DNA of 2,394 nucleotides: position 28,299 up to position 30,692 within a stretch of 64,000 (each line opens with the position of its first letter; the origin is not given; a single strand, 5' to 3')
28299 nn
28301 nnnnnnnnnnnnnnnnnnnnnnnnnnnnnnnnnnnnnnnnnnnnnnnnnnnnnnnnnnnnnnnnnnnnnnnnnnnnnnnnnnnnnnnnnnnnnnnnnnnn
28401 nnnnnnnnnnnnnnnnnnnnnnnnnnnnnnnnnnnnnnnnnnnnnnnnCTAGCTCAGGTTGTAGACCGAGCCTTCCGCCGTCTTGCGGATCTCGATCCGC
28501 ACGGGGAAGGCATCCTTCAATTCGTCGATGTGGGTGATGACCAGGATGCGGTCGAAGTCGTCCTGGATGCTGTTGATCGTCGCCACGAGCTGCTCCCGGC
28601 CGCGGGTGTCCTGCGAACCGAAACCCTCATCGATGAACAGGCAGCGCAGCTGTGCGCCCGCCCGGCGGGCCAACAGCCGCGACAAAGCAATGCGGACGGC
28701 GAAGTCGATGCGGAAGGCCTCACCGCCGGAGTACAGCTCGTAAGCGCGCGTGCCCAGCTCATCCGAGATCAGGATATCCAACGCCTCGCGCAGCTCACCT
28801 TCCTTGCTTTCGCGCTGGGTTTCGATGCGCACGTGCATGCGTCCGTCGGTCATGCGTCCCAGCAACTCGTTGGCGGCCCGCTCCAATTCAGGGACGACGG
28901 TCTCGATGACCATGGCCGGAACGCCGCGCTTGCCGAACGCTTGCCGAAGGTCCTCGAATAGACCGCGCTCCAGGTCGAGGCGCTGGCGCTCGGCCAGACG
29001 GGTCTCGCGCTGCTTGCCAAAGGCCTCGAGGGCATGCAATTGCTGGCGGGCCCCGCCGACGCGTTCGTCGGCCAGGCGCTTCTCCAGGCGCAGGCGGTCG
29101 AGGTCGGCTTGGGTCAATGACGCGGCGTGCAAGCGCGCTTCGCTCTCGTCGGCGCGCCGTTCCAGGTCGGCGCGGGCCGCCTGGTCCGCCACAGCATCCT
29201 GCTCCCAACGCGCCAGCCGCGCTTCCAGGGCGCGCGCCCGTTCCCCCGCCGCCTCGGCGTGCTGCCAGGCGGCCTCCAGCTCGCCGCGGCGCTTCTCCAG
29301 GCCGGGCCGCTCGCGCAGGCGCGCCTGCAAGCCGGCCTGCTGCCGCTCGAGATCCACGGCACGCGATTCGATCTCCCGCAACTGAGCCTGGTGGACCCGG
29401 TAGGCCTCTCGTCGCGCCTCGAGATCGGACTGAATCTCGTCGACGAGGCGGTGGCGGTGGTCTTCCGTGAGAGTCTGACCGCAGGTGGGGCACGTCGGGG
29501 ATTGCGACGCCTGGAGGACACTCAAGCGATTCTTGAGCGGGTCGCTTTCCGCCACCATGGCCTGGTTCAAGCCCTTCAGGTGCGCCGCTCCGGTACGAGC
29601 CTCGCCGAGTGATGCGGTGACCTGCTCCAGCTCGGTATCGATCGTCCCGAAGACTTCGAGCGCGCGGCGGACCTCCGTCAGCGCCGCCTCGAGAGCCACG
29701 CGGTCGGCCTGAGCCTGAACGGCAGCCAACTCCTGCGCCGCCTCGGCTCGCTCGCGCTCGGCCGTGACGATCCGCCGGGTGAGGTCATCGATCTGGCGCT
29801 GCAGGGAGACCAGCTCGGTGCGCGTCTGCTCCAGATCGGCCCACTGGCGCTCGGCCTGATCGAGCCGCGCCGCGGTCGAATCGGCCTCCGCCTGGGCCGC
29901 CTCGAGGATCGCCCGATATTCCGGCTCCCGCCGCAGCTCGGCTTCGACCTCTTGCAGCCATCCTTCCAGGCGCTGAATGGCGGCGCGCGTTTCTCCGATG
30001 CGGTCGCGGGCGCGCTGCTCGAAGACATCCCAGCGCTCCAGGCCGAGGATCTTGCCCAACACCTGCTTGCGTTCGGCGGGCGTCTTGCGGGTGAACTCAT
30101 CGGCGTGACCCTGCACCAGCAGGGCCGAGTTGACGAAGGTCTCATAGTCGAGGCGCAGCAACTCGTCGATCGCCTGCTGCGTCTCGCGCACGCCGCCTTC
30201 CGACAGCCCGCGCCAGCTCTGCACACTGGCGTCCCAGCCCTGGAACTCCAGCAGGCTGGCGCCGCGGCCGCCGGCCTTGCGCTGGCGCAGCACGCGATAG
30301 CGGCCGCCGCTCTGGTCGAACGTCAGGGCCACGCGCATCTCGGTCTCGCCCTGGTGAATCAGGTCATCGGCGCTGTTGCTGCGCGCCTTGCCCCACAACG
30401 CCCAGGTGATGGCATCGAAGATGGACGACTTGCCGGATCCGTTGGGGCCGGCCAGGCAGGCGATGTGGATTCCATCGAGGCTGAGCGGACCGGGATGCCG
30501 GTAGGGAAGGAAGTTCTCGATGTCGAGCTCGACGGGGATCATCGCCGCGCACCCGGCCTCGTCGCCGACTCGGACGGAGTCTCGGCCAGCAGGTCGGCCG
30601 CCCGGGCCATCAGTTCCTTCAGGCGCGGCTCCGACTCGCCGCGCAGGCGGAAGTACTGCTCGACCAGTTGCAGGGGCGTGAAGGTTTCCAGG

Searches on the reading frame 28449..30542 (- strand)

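Call 54: search_protein_families(library=pfam, proteins=[window:28449-30542:-], max_evalue=0.00001)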
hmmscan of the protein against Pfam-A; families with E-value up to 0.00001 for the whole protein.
window:28449-30542:- (697 aa): 7 families
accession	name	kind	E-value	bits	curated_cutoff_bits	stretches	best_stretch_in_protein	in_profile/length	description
PF13476.12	AAA_23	-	9.6e-20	72.5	27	1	6-254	2-196/201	AAA domain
PF02463.25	SMC_N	-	2.4e-11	44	40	1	6-675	5-201/220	RecF/RecN/SMC N terminal domain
PF04423.19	Rad50_zn_hook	-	1.5e-07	31.5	24.3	1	333-379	5-50/52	Rad50 zinc hook motif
PF13558.12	SbcC_Walker_B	-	3.4e-06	27.7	27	1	597-656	26-88/90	SbcC/RAD50-like, Walker B motif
PF13304.12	AAA_21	-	4.8e-06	27.3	27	0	27-55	1-31/304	AAA domain, putative AbiEii toxin, Type IV TA system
PF13555.12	AAA_29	-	7.4e-06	26.1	27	0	23-58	22-57/61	P-loop containing region of AAA domain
PF13514.12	AAA_27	-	9.1e-06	25.8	22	1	27-103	28-100/206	AAA domain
